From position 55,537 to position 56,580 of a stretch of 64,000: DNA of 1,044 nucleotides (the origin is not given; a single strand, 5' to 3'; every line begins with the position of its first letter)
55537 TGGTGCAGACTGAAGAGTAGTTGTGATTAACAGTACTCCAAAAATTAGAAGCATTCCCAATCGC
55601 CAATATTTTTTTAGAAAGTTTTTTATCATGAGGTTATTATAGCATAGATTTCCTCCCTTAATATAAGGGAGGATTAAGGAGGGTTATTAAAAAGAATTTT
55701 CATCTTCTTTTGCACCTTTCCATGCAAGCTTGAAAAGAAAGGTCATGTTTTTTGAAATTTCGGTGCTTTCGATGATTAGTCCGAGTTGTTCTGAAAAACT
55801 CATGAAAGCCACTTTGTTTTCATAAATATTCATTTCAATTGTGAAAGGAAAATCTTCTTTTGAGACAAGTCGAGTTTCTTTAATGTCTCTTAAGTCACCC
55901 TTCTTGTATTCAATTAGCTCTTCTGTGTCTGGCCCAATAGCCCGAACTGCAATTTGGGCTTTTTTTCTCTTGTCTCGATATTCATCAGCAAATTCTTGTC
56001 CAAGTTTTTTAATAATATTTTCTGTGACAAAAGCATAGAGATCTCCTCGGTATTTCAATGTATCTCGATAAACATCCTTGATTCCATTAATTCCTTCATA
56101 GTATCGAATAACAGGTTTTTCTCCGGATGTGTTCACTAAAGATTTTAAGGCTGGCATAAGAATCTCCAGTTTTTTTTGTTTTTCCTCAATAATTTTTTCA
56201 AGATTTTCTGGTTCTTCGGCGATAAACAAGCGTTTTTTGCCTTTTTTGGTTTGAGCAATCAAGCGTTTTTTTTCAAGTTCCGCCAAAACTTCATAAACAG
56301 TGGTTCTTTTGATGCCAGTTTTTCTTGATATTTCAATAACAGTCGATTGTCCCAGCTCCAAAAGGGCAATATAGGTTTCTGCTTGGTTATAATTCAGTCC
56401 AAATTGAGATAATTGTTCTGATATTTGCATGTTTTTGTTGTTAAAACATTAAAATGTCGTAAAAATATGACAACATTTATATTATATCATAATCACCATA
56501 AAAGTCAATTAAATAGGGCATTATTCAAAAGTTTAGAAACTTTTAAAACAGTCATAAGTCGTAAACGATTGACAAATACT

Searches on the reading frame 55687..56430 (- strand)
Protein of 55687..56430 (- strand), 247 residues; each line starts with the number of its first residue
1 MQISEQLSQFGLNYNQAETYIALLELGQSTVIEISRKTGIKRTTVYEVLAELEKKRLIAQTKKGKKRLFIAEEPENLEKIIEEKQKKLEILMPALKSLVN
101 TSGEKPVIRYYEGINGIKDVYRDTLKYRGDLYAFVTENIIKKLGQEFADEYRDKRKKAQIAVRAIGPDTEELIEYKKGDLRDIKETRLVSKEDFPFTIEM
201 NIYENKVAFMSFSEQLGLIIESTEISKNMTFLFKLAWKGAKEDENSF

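Call 71: search_protein_families(library=pfam, proteins=[window:55687-56430:-], max_evalue=0.001)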
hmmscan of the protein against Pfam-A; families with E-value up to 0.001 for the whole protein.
window:55687-56430:- (247 aa): 4 families
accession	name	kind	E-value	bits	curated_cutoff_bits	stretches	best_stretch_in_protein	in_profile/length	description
PF01978.25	TrmB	-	2.6e-15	56.4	25.6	1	7-73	1-66/68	Sugar-specific transcriptional regulator TrmB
PF13551.12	HTH_29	-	8.6e-05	23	28.1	1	21-65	5-50/64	Winged helix-turn helix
PF09339.16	HTH_IclR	-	0.00023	21.3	22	1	25-60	14-50/52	IclR helix-turn-helix domain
PF12802.13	MarR_2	-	0.0005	20.6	27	1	11-61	2-53/61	MarR family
